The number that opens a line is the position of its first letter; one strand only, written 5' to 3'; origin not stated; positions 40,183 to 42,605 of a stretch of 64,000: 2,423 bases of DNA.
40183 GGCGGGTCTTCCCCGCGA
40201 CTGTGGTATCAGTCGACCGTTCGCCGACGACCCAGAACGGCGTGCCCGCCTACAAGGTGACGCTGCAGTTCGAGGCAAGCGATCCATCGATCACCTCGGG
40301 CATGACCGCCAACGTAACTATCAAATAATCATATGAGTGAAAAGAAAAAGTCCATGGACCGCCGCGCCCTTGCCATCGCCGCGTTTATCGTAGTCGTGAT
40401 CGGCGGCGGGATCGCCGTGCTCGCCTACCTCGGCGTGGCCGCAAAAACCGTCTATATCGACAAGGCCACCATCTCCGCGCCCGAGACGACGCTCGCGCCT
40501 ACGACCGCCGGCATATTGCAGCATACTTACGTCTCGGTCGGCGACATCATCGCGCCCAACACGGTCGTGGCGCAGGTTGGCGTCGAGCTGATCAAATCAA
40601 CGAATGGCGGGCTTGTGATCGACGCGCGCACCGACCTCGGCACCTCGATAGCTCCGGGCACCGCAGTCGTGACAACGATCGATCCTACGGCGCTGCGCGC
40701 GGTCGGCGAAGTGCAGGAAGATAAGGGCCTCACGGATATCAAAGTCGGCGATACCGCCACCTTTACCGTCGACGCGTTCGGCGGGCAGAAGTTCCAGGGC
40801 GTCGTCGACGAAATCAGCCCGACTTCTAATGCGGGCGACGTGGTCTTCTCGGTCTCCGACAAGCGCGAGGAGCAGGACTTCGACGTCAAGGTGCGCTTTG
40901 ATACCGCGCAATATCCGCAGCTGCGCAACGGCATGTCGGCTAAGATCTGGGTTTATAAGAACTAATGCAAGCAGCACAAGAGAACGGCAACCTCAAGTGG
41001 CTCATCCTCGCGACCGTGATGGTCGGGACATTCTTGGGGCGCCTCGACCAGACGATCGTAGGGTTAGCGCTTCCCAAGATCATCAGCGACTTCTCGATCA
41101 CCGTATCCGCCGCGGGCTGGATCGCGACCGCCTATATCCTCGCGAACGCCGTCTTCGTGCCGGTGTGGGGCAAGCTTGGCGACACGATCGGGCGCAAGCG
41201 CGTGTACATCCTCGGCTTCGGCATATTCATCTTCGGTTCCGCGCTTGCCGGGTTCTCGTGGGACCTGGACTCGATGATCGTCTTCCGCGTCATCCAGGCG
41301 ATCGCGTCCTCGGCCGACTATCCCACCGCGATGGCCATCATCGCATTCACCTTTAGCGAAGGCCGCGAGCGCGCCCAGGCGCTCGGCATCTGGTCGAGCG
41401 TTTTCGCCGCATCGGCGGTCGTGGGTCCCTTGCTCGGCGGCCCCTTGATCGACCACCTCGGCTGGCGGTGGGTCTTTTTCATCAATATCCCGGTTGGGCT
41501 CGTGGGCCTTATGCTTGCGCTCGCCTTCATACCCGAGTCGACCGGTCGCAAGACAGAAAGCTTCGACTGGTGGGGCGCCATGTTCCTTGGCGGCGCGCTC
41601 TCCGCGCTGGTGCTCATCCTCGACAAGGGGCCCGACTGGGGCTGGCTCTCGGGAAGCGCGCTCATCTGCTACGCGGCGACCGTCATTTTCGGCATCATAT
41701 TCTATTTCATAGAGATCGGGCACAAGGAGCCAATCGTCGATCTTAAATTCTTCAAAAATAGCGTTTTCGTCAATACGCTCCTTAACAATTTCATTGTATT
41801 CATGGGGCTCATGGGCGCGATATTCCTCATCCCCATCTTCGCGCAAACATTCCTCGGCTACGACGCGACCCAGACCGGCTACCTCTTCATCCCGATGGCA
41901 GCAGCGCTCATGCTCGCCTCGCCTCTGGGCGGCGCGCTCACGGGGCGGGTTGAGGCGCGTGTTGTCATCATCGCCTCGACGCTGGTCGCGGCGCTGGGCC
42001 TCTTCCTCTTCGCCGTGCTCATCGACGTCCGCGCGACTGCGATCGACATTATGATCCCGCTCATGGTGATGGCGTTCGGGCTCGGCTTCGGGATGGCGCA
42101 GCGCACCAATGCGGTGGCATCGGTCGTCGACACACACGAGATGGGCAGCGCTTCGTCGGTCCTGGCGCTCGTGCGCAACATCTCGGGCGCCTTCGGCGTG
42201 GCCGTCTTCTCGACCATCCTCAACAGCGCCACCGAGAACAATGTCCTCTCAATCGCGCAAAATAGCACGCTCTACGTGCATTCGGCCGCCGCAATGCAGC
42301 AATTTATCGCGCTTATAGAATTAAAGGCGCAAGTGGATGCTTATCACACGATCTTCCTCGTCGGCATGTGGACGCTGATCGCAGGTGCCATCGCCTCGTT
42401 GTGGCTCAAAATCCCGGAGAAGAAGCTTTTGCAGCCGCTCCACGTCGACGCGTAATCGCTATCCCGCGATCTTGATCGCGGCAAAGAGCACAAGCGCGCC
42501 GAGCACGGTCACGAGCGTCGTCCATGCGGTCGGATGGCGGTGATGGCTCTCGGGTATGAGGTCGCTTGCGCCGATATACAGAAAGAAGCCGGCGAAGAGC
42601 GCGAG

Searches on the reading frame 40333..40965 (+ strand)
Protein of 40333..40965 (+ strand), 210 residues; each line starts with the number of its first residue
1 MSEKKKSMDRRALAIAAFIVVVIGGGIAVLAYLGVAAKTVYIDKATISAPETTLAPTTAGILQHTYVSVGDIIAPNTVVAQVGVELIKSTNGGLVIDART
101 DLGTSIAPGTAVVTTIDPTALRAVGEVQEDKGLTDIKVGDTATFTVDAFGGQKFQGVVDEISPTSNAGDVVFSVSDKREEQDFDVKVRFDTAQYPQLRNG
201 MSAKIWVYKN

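Call 49: search_protein_families(library=pfam, proteins=[window:40333-40965:+], max_evalue=0.001)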
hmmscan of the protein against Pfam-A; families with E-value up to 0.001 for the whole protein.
window:40333-40965:+ (210 aa): 3 families
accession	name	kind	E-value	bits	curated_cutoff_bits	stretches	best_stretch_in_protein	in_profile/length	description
PF16576.10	HlyD_D23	-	2.4e-09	37.3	30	1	87-167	111-190/214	Barrel-sandwich domain of CusB or HlyD membrane-fusion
PF13437.12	HlyD_3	-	2.6e-07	31.8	22.2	1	90-174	5-89/106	HlyD family secretion protein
PF00529.27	CusB_dom_1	-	6.4e-05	23.6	26.5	1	74-207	12-87/89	Cation efflux system protein CusB domain 1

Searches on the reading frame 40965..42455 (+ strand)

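Call 49: search_protein_families(library=pfam, proteins=[window:40965-42455:+], max_evalue=0.001)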
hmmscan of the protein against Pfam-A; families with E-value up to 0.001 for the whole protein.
window:40965-42455:+ (496 aa): 3 families
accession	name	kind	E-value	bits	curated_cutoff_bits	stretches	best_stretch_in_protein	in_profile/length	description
PF07690.21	MFS_1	-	9.5e-57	192.9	33.4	1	19-411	2-346/347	Major Facilitator Superfamily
PF13347.12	MFS_2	-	0.00025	20.2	27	1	49-136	260-355/427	MFS/sugar transport protein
PF00083.30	Sugar_tr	-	0.00048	19.6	22.3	1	48-192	46-194/452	Sugar (and other) transporter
